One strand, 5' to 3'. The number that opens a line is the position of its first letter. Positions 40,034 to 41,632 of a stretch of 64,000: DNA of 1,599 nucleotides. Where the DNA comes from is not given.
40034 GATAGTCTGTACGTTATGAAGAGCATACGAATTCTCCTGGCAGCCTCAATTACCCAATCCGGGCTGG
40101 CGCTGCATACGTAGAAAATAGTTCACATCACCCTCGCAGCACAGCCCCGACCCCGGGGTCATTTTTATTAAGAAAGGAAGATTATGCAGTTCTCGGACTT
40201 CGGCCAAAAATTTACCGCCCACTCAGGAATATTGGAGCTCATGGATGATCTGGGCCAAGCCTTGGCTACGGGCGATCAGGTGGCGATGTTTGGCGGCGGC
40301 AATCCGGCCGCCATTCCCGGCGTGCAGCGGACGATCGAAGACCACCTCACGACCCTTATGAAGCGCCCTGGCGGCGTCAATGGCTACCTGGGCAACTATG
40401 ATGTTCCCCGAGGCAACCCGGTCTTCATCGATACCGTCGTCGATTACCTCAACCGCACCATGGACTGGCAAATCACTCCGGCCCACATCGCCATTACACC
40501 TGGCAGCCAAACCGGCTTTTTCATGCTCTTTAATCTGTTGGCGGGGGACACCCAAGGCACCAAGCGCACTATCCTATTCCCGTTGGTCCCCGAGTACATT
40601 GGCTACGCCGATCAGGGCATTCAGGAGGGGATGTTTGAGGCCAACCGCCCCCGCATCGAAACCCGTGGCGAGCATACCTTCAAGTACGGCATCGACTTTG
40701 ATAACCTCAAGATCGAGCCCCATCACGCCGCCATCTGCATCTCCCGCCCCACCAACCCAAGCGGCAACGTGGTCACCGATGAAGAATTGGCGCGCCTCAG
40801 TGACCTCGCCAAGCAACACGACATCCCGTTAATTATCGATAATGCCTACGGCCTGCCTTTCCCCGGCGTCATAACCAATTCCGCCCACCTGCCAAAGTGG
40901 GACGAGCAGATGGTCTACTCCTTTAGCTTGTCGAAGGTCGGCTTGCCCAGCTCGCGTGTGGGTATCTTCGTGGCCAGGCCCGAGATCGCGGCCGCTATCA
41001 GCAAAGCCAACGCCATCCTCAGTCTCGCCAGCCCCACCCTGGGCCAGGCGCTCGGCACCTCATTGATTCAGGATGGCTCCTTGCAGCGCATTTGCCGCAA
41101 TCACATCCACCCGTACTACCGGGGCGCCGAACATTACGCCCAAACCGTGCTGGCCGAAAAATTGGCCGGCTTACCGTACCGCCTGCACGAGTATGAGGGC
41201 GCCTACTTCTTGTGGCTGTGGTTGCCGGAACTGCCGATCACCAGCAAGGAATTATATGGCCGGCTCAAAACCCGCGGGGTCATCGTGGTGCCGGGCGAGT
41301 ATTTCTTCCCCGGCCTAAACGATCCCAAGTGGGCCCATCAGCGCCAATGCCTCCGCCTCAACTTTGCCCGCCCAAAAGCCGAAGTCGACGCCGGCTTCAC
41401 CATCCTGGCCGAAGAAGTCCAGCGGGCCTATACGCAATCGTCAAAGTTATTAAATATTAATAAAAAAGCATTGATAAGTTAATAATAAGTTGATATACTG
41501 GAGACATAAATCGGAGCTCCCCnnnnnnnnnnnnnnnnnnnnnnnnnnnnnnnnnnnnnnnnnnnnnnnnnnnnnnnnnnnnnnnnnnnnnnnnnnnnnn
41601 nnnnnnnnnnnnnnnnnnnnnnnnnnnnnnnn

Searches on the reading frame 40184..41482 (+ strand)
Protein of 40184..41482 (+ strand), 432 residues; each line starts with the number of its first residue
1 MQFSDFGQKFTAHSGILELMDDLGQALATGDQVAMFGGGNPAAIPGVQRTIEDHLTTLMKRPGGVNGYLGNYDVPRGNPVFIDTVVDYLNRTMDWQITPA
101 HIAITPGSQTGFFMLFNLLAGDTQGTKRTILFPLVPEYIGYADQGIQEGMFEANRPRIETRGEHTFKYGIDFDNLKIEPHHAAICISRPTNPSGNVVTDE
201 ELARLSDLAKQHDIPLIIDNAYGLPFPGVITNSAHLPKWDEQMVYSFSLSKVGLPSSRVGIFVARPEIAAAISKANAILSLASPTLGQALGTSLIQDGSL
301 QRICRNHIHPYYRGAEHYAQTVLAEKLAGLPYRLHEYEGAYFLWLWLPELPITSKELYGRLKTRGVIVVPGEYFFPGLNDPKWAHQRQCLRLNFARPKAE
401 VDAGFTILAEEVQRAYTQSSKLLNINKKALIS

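Call 6: search_protein_families(library=pfam, proteins=[window:40184-41482:+], max_evalue=1)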
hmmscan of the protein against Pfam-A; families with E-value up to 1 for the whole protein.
window:40184-41482:+ (432 aa): 5 families
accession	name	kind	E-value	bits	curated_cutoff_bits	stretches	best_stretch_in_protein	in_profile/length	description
PF00155.27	Aminotran_1_2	-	1.1e-18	68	19.7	1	71-402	37-355/361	Aminotransferase class I and II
PF01212.27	Beta_elim_lyase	-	0.0026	17.6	27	1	179-221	127-170/288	Beta-eliminating lyase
PF05889.19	SepSecS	-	0.053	12.7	21.1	1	199-224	171-196/389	O-phosphoseryl-tRNA(Sec) selenium transferase, SepSecS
PF20325.3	DUF6620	-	0.2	10.6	27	1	46-96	158-208/450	Family of unknown function (DUF6620)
PF01053.26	Cys_Met_Meta_PP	-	0.21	10.6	27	1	176-225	133-179/381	Cys/Met metabolism PLP-dependent enzyme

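Call 7: search_protein_families(library=ncbifam, proteins=[window:40184-41482:+], max_evalue=1)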
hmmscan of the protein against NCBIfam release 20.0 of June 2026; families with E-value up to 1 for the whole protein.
window:40184-41482:+ (432 aa): 78 families (the best 25 are shown)
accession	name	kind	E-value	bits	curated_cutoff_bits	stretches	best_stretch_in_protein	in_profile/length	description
NF006964.0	PRK09440.1-2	equivalog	5.6e-164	545.9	467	1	1-418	1-416/417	valine--pyruvate transaminase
NF006966.0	PRK09440.1-4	equivalog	1.7e-137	458.6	640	1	1-418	1-415/417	valine--pyruvate transaminase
NF006963.0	PRK09440.1-1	equivalog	1.3e-128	429.7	813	1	1-419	1-416/417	valine--pyruvate transaminase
NF006965.0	PRK09440.1-3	equivalog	3.2e-128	428.1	754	1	1-417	1-428/430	valine--pyruvate transaminase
NF006967.0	PRK09440.1-5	equivalog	3.9e-119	398.2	402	1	3-419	6-422/424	valine--pyruvate transaminase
NF041364.1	GntC_guanitoxin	equivalog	6.9e-28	97.6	415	1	83-403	44-348/356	guanitoxin biosynthesis PLP-dependent (S)-gamma-hydroxy-L-arginine cyclodehydratase GntC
NF005732.0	PRK07550.1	equivalog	1.2e-23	83.8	366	1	70-397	64-372/389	aminotransferase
NF005305.0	PRK06836.1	equivalog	1.9e-22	80.1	376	1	30-374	33-363/396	pyridoxal phosphate-dependent aminotransferase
NF052282.1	PLP_TF_PdxR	equivalog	4e-18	65.7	320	1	74-398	132-436/448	MocR-like pyridoxine biosynthesis transcription factor PdxR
NF004975.0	PRK06348.1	equivalog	6.4e-16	58.3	549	1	70-374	60-353/384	pyridoxal phosphate-dependent aminotransferase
NF005744.0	PRK07568.1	subfamily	9.5e-15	54.3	389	1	71-296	61-281/398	pyridoxal phosphate-dependent aminotransferase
NF041091.1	asp_aminotase_Arch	equivalog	2.3e-14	53.1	550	1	71-375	59-348/376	aspartate aminotransferase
TIGR01140.1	L_thr_O3P_dcar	equivalog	2.5e-14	53.2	290.55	1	95-368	61-299/331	threonine-phosphate decarboxylase CobD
NF052290.2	MocR_like_YczR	exception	8.8e-14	51.1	487.4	1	98-410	162-456/458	MocR-like transcription factor YczR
NF052286.1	ecto_TF_EhuR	exception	1.6e-13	50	480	1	180-410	230-447/458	MocR-like ectoine utilization transcription factor EhuR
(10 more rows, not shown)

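Call 14: find_related_loci(query=window:40184-41479:+, collection=genome_contigs, flank=3500)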
Query window:40184-41479:+ (432 aa) in genome_contigs; peptide patterns used: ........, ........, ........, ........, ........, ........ (x = any residue, [..] = any of these).
20 stretches matched a pattern; 4 encode a relative of the query (tblastn E <= 1e-3); 4 distinct loci.
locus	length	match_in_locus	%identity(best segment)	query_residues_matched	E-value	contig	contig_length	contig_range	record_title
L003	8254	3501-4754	88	1-418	0e+0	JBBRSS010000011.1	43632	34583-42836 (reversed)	MAG: Candidatus Saccharimonadia bacterium isolate La2_metabat2.113 La2_metabat2.113_K_2433141L43632_cov_28.9783, whole g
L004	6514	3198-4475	64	1-426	0e+0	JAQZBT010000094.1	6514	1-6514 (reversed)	MAG: Candidatus Saccharibacteria bacterium isolate C_No_T20_C_bin.14 scaffold_36008, whole genome shotgun sequence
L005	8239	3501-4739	46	1-415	4e-119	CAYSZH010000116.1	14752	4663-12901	MAG TPA_asm: uncultured Granulosicoccaceae bacterium isolate binchicken_co385_22 genome assembly, contig: NODE_3183_leng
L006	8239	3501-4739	46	1-399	3e-115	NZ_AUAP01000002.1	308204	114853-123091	Conchiformibius kuhniae DSM 17694 G392DRAFT_scaffold00002.2_C, whole genome shotgun sequence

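Call 22: find_homologous_proteins(query=window:40184-41479:+, max_evalue=1e-100)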
Query window:40184-41479:+ (432 aa): 6417 proteins with E <= 1e-100 among 8000 candidates; the best 120 are listed.
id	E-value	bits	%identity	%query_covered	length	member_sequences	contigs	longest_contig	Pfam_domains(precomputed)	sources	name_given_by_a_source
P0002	1.5e-252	856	88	97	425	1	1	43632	PF00155.28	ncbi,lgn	-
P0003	1.5e-251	853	87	97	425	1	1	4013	PF00155.28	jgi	jgi:valine--pyruvate aminotransferase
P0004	7.4e-217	739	75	96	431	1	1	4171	PF00155.28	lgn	-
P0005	3.7e-214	730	74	97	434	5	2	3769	PF00155.28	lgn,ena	-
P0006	2.2e-213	727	75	97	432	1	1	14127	PF00155.28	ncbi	-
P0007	1.4e-212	725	75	98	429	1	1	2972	PF00155.28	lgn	-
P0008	3.0e-189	648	69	96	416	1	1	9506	PF00155.28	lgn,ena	-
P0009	7.2e-183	627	66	96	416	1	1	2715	PF00155.28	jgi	jgi:valine--pyruvate aminotransferase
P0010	8.8e-181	620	63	98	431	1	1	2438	PF00155.28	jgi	jgi:valine--pyruvate aminotransferase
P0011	8.5e-180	616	65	97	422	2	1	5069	PF00155.28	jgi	-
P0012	2.3e-179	615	65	96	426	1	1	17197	PF00155.28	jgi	jgi:valine--pyruvate aminotransferase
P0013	3.0e-179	615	65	98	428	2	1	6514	PF00155.28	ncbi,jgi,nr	ncbi:MAG: valine--pyruvate transaminase [Candidatus Saccharibacteria bacterium]|jgi:valine--pyruvate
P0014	4.9e-178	611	64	97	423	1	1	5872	PF00155.28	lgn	-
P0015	5.9e-177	607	99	61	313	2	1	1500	PF00155.28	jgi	-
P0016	2.5e-151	523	58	96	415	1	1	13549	PF00155.28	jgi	jgi:valine--pyruvate aminotransferase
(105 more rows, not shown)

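Call 25: find_encoding_contigs(protein=P0015, flank=3000, max_places=5)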
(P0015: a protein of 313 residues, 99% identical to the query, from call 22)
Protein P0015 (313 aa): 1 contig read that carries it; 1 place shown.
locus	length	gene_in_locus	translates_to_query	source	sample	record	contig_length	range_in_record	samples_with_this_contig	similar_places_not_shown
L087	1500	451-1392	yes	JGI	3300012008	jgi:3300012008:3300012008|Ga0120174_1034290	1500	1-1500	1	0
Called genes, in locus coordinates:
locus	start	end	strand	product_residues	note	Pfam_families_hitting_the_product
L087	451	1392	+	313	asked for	PF00155:Aminotran_1_2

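Call 26: find_encoding_contigs(protein=P0003, flank=4000, max_places=5)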
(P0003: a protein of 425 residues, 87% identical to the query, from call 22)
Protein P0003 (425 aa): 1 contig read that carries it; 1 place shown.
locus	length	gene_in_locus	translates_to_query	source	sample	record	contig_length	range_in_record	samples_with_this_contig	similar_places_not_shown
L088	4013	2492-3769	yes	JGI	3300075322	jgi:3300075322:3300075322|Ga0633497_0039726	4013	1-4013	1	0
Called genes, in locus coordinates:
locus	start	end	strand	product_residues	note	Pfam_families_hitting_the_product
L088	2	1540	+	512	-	?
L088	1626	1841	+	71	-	-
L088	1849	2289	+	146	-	PF13470:PIN_3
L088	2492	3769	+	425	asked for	PF00155:Aminotran_1_2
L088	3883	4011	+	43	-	?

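Call 27: find_encoding_contigs(protein=P0006, flank=4000, max_places=5)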
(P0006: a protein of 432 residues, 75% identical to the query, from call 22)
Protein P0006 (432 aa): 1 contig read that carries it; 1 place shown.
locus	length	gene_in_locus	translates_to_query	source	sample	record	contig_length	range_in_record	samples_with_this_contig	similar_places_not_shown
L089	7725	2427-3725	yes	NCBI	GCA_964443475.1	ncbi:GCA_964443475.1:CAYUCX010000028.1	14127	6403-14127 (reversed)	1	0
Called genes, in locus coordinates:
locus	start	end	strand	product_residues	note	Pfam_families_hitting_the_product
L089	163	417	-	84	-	-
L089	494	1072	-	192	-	PF04307:YdjM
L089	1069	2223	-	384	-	PF01546:Peptidase_M20, PF07687:M20_dimer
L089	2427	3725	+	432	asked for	PF00155:Aminotran_1_2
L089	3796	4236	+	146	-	PF00903:Glyoxalase, PF22677:Ble-like_N (faint)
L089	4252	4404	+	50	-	-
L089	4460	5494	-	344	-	PF00561:Abhydrolase_1 (weak), PF12697:Abhydrolase_6, PF12146:Hydrolase_4 (weak)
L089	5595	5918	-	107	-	PF08818:DUF1801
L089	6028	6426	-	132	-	PF00072:Response_reg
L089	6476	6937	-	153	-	PF03975:CheD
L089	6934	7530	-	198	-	PF04509:CheC (weak)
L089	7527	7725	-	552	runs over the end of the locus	PF01627:Hpt, PF02895:H-kinase_dim, PF02518:HATPase_c, PF01584:CheW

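Call 56: find_encoding_contigs(protein=P0004, flank=4000, max_places=2)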
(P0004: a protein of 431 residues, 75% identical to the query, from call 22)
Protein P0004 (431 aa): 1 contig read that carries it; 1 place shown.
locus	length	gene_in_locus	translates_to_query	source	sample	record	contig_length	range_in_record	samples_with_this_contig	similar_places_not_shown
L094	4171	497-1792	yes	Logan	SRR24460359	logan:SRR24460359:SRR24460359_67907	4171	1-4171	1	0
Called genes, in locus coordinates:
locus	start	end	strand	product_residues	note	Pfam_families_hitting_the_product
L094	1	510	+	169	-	?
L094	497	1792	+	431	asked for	PF00155:Aminotran_1_2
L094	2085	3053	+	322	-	PF00892:EamA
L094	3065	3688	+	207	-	-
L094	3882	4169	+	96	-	?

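Call 57: find_encoding_contigs(protein=P0005, flank=4000, max_places=2)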
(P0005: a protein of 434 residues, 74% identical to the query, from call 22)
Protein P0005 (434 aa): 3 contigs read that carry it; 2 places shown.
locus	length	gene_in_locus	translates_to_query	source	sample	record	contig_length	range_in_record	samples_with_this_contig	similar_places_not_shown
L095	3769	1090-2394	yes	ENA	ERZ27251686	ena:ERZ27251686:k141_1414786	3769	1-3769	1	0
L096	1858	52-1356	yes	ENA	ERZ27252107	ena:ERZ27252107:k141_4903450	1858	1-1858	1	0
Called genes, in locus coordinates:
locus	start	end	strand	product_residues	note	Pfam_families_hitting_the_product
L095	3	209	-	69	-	?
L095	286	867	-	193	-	PF04307:YdjM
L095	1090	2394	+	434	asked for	PF00155:Aminotran_1_2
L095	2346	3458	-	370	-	PF04389:Peptidase_M28 (faint), PF01546:Peptidase_M20, PF07687:M20_dimer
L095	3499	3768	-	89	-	?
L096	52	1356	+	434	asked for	PF00155:Aminotran_1_2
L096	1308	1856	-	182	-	?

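Call 58: find_encoding_contigs(protein=P0008, flank=4000, max_places=2)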
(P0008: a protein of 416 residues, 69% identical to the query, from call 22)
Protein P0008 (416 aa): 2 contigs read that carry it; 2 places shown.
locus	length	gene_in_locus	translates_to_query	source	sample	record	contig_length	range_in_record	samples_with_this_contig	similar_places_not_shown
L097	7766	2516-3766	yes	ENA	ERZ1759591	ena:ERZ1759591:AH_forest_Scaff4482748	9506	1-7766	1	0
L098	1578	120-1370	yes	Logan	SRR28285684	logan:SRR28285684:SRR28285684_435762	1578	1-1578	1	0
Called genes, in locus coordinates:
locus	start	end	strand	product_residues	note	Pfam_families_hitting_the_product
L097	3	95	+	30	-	?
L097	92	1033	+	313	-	PF18075:FtsX_ECD, PF02687:FtsX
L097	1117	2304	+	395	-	PF05257:CHAP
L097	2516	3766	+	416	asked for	PF00155:Aminotran_1_2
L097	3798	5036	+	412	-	PF00595:PDZ, PF13180:PDZ_2 (weak), PF17820:PDZ_6, PF03572:Peptidase_S41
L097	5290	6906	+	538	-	PF06418:CTP_synth_N, PF00117:GATase, PF07722:Peptidase_C26 (weak)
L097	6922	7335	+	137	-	PF00072:Response_reg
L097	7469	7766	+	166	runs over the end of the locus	-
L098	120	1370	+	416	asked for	PF00155:Aminotran_1_2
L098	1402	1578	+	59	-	?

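Call 71: search_protein_families(library=pfam, proteins=[L003:1915-2610:+, L003:2573-3313:+], max_evalue=0.01)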
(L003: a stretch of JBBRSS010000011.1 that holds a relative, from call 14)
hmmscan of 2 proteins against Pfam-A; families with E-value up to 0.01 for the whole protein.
L003:1915-2610:+ (231 aa): 1 family
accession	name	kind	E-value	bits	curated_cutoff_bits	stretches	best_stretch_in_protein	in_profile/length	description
PF18920.5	DUF5671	-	4.8e-12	46.3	28.4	1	78-184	3-108/132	Domain of unknown function (DUF5671)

L003:2573-3313:+ (246 aa): 0 families
